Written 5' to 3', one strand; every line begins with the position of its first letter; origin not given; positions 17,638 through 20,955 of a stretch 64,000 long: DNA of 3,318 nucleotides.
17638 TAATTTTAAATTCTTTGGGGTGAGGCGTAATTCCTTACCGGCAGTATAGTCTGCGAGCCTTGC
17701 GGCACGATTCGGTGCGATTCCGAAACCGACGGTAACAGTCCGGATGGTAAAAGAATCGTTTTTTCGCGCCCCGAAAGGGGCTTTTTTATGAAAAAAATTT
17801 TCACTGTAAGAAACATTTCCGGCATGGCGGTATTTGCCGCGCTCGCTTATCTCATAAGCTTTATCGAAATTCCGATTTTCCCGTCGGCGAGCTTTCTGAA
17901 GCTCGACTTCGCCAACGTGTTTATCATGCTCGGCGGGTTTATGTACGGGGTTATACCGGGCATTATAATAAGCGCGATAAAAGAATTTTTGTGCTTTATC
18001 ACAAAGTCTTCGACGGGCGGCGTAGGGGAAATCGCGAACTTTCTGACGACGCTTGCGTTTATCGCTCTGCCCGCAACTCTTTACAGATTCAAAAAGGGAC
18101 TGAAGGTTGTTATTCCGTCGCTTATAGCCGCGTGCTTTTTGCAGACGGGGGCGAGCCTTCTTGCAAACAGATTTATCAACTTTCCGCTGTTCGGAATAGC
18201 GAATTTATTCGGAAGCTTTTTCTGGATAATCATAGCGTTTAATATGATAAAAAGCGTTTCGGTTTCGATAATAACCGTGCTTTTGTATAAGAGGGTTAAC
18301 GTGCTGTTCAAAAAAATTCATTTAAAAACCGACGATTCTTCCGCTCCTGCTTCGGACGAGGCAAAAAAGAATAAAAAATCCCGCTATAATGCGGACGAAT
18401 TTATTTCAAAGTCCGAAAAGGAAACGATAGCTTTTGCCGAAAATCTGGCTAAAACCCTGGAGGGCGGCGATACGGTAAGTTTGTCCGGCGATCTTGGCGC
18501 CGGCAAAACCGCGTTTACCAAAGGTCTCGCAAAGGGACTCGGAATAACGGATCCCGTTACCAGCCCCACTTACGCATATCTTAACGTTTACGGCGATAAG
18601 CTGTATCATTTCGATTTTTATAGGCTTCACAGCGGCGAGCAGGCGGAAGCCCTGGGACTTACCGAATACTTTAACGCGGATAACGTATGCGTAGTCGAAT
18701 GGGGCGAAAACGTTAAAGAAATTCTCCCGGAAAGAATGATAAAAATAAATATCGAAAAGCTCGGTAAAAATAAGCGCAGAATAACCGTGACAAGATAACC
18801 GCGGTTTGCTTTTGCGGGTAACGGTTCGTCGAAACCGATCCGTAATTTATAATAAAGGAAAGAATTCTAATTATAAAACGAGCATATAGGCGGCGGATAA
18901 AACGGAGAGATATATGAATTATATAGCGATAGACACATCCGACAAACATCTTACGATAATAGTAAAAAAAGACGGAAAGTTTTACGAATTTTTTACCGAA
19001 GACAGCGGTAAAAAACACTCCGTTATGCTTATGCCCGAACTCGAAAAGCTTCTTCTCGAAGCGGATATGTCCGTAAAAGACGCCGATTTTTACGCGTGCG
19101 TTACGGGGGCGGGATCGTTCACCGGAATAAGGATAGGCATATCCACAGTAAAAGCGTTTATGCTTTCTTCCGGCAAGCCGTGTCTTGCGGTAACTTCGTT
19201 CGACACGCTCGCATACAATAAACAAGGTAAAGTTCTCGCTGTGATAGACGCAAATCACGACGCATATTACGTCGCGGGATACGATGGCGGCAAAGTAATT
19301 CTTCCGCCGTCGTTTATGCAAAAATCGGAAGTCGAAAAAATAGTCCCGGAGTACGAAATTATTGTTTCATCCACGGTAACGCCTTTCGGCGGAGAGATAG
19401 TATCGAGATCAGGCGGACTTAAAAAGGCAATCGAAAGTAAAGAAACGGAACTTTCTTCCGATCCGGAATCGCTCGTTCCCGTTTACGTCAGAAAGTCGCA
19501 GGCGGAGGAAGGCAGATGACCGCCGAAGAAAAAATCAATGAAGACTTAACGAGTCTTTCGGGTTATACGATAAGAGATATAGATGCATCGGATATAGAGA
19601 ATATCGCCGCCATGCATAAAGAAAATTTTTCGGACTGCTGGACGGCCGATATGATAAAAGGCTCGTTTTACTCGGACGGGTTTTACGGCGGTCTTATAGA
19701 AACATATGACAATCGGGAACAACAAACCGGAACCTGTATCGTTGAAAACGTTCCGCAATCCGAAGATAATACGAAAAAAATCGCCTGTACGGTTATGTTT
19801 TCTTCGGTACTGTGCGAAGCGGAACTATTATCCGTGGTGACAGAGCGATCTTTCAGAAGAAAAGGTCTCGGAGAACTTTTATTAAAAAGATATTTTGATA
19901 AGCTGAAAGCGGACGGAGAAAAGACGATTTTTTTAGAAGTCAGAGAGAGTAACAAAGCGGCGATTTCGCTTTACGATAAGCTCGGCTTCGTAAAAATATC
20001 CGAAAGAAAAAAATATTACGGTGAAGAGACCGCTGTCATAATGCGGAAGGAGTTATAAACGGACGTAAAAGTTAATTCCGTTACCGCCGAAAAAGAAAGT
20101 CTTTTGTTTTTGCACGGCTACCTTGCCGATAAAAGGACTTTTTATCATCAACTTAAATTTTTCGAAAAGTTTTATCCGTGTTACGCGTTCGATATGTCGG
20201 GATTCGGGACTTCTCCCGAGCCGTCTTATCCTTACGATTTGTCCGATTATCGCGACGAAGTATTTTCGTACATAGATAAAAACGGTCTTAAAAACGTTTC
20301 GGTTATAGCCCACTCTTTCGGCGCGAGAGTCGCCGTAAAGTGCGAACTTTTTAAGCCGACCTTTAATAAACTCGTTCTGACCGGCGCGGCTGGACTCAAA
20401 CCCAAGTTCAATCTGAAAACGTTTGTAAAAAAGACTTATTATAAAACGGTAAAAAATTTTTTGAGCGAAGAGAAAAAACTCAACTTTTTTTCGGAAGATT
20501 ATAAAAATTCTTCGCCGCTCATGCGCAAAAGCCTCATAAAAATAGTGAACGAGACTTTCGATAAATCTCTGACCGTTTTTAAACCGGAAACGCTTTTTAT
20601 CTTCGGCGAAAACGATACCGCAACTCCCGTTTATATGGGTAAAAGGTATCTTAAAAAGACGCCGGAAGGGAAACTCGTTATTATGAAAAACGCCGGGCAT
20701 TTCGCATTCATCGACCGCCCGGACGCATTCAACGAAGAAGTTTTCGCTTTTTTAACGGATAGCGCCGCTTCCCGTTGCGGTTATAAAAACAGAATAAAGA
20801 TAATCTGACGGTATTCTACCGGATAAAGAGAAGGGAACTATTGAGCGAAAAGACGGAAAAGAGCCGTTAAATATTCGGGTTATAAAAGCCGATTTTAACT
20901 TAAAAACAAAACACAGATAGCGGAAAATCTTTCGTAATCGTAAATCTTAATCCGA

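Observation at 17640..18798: FMN riboswitch driving an in-frame RibU-TsaE fusion at the head of the tsaE-tsaB-rimI operon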

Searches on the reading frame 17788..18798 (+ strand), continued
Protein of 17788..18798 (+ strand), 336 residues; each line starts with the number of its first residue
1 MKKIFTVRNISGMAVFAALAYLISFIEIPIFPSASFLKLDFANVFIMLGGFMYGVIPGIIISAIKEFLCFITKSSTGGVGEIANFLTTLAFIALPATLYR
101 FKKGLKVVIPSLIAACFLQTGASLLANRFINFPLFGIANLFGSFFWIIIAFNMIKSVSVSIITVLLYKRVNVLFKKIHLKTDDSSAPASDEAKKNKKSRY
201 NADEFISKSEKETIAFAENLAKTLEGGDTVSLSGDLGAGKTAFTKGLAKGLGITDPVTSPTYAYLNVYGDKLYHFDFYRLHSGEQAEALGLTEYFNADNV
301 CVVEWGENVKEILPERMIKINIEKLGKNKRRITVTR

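Call 46: find_encoding_contigs(protein=window:17788-18798:+, flank=3000, max_places=8)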
Protein window:17788-18798:+ (336 aa): 21 contigs read that carry it; 5 places shown.
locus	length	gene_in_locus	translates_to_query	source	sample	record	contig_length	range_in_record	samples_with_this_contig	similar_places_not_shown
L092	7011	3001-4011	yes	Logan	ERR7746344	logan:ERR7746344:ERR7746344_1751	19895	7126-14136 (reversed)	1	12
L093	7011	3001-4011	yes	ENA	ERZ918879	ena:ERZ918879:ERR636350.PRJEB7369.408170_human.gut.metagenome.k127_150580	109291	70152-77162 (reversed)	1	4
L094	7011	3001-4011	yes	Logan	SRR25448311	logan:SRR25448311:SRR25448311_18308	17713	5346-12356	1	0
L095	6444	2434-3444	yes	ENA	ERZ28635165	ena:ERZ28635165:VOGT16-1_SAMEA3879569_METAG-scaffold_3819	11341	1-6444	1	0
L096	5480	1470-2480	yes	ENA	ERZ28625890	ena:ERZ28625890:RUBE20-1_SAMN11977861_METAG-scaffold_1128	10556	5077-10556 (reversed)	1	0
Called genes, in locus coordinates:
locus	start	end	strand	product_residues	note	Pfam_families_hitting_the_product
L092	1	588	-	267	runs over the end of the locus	-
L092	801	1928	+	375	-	PF01467:CTP_transf_like, PF01966:HD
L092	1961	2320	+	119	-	PF02410:RsfS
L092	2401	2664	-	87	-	-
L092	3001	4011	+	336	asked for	PF12822:ECF_trnsprt, PF02367:TsaE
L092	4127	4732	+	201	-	PF00814:TsaD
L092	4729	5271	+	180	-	PF00583:Acetyltransf_1, PF13508:Acetyltransf_7, PF08445:FR47, PF13673:Acetyltransf_10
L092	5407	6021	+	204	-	PF12697:Abhydrolase_6, PF00561:Abhydrolase_1 (weak), PF08386:Abhydrolase_4 (weak)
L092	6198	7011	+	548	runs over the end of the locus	PF08245:Mur_ligase_M, PF02875:Mur_ligase_C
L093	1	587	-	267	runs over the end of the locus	-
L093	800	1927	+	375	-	PF01467:CTP_transf_like, PF01966:HD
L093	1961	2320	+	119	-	PF02410:RsfS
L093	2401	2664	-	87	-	-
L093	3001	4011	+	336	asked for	PF12822:ECF_trnsprt, PF02367:TsaE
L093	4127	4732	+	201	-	PF00814:TsaD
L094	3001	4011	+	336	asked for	PF12822:ECF_trnsprt, PF02367:TsaE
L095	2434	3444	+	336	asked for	PF12822:ECF_trnsprt, PF02367:TsaE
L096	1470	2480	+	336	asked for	PF12822:ECF_trnsprt, PF02367:TsaE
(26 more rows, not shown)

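Call 54: search_protein_representatives(protein=window:17788-18795:+)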
Query: 336 residues. Proteins with E-value up to 0.001 (for the whole library): 27446; up to 1e-10: 12349; up to 1e-30: 63. The best 150 are listed.
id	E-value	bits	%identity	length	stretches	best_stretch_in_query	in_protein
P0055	2.7e-97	342.4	59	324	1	2-334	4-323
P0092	2.0e-79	283.7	43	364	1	2-334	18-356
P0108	7.8e-70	252.2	45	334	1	2-334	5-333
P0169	4.3e-61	223.5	41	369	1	2-335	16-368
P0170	1.5e-60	221.7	39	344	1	6-334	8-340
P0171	3.4e-55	204.1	42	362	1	1-334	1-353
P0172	4.9e-55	203.6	46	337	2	145-332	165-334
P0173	9.4e-54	199.4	58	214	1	2-177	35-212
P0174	2.1e-53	198.2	42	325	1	1-332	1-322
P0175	3.7e-52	194.1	40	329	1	2-334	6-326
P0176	9.9e-49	182.9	54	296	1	2-176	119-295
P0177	3.3e-48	181.1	54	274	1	6-193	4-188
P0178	6.4e-48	180.2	37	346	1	8-335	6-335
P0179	2.2e-47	178.5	54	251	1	7-178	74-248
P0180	9.3e-47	176.4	54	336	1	4-176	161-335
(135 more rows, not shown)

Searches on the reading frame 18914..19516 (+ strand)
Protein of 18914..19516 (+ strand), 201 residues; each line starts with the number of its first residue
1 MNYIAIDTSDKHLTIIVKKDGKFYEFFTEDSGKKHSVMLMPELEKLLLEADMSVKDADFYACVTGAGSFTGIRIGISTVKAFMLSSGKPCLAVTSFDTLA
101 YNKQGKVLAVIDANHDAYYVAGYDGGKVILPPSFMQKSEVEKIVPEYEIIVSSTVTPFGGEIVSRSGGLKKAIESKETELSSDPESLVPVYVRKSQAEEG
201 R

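Call 4: search_protein_families(library=pfam, proteins=[window:18914-19516:+], max_evalue=0.01)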
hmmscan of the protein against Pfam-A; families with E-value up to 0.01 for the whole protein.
window:18914-19516:+ (201 aa): 1 family
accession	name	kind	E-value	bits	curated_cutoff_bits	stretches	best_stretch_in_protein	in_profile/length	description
PF00814.31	TsaD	-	3.8e-17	63.3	24.8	1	30-123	24-126/264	tRNA N6-adenosine threonylcarbamoyltransferase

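Call 5: search_protein_families(library=ncbifam, proteins=[window:18914-19516:+], max_evalue=0.01)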
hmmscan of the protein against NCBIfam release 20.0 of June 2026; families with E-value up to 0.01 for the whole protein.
window:18914-19516:+ (201 aa): 2 families
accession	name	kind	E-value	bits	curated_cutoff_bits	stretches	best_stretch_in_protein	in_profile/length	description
TIGR03725.1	T6A_YeaZ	equivalog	8.7e-35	120.6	69.3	1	4-194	2-194/212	tRNA (adenosine(37)-N6)-threonylcarbamoyltransferase complex dimerization subunit type 1 TsaB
TIGR03723.1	T6A_TsaD_YgjD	equivalog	0.0016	17.6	296.1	1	31-95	45-109/314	tRNA (adenosine(37)-N6)-threonylcarbamoyltransferase complex transferase subunit TsaD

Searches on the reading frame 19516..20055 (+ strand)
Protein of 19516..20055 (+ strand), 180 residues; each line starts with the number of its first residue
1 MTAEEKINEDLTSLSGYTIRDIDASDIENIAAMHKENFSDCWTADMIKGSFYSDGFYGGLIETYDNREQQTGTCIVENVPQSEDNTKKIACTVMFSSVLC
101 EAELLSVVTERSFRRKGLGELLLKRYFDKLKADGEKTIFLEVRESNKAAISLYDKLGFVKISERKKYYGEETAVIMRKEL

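Call 4: search_protein_families(library=pfam, proteins=[window:19516-20055:+], max_evalue=0.01)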
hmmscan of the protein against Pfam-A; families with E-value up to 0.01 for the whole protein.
window:19516-20055:+ (180 aa): 6 families
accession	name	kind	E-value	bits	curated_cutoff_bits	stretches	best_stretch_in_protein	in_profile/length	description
PF00583.31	Acetyltransf_1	-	2.2e-13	50.9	20.7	1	70-158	31-116/116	Acetyltransferase (GNAT) family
PF08445.16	FR47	-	7.9e-12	45.4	22.1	1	102-164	22-83/86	FR47-like protein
PF13673.13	Acetyltransf_10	-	3.1e-09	37.3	23.6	1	103-179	53-127/128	Acetyltransferase (GNAT) domain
PF13508.13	Acetyltransf_7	-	1.4e-08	35.4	27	1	83-159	9-83/84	Acetyltransferase (GNAT) domain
PF13523.12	Acetyltransf_8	-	0.0024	17.9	27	1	108-163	86-142/145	Acetyltransferase (GNAT) domain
PF17013.11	Acetyltransf_15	-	0.0067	16.3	35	1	103-161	74-139/210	Putative acetyl-transferase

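Call 5: search_protein_families(library=ncbifam, proteins=[window:19516-20055:+], max_evalue=0.01)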
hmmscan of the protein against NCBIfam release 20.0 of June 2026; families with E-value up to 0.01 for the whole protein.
window:19516-20055:+ (180 aa): 15 families
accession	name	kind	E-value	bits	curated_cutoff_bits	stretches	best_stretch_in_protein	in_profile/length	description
TIGR01575.1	rimI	equivalog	2.3e-22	79.6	86.4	1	87-176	41-132/132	ribosomal protein S18-alanine N-acetyltransferase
NF007025.1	PRK09491.1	equivalog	4.7e-20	72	173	1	86-177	47-142/145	ribosomal protein S18-alanine N-acetyltransferase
NF053587.1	SpmdActasePaiA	equivalog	1.1e-10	41.6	250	1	107-179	96-170/172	spermidine/spermine N(1)-acetyltransferase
NF002959.0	PRK03624.1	equivalog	2e-08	34.1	124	1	104-159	75-130/147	GNAT family acetyltransferase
TIGR03448.1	mycothiol_MshD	equivalog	5.9e-08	32.4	163.1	1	107-164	234-291/294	mycothiol synthase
NF049894.1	CG3035_N_ac_Glu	equivalog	2.7e-06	26.8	280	1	106-160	237-291/300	N-acetylglutamate synthase, CG3035 family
TIGR03103.1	trio_acet_GNAT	equivalog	4e-06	25.7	569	1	102-162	156-216/547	N-acetylglutaminylglutamine synthetase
NF040503.1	resist_ArsN1a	equivalog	2.1e-05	24.3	170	1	105-162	80-137/159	arsinothricin resistance N-acetyltransferase ArsN1 family A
NF040504.1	resist_ArsN1b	equivalog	0.00016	21.5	210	1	107-163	82-138/159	arsinothricin resistance N-acetyltransferase ArsN1 family B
NF007853.0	PRK10562.1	equivalog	0.00028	21.1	125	1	94-177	61-139/146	N-acetyltransferase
NF033083.0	AAC_3_I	equivalog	0.00071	19.8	200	1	109-158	85-134/145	AAC(3)-I family aminoglycoside N-acetyltransferase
TIGR03827.1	GNAT_ablB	equivalog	0.00088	18.8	205.1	0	101-143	183-225/266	putative beta-lysine N-acetyltransferase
NF000487.1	stat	exception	0.0019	17.7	420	1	111-161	114-164/189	streptothricin N-acetyltransferase STAT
TIGR03585.1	PseH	equivalog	0.0046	17.1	93.1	1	120-167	94-142/156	UDP-4-amino-4,6-dideoxy-N-acetyl-beta-L-altrosamine N-acetyltransferase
NF007807.0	PRK10514.1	equivalog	0.0098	15.8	134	0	103-162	72-126/147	acetyltransferase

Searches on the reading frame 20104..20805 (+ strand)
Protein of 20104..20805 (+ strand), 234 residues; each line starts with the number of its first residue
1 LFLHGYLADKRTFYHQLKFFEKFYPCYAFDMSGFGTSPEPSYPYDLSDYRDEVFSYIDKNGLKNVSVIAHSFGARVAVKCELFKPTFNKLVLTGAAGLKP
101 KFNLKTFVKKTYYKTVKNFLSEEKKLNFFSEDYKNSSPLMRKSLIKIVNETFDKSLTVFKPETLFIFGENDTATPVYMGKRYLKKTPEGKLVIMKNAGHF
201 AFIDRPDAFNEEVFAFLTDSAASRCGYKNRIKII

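Call 4: search_protein_families(library=pfam, proteins=[window:20104-20805:+], max_evalue=0.01)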
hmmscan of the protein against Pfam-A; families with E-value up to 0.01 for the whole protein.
window:20104-20805:+ (234 aa): 5 families
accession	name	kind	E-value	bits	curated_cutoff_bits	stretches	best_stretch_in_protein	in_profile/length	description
PF00561.26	Abhydrolase_1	-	3.1e-17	63.5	25.8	2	2-95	5-102/245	alpha/beta hydrolase fold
PF12697.13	Abhydrolase_6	-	2.6e-15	58.1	26.3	1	2-211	3-216/217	Alpha/beta hydrolase family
PF12146.15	Hydrolase_4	-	3.6e-08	33.4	27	1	2-134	9-153/239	Serine aminopeptidase, S33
PF08386.16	Abhydrolase_4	-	5.4e-07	30.1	21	1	159-220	33-94/103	TAP-like protein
PF03959.19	FSH1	-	0.0015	18.7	21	0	125-200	149-200/211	Serine hydrolase (FSH1)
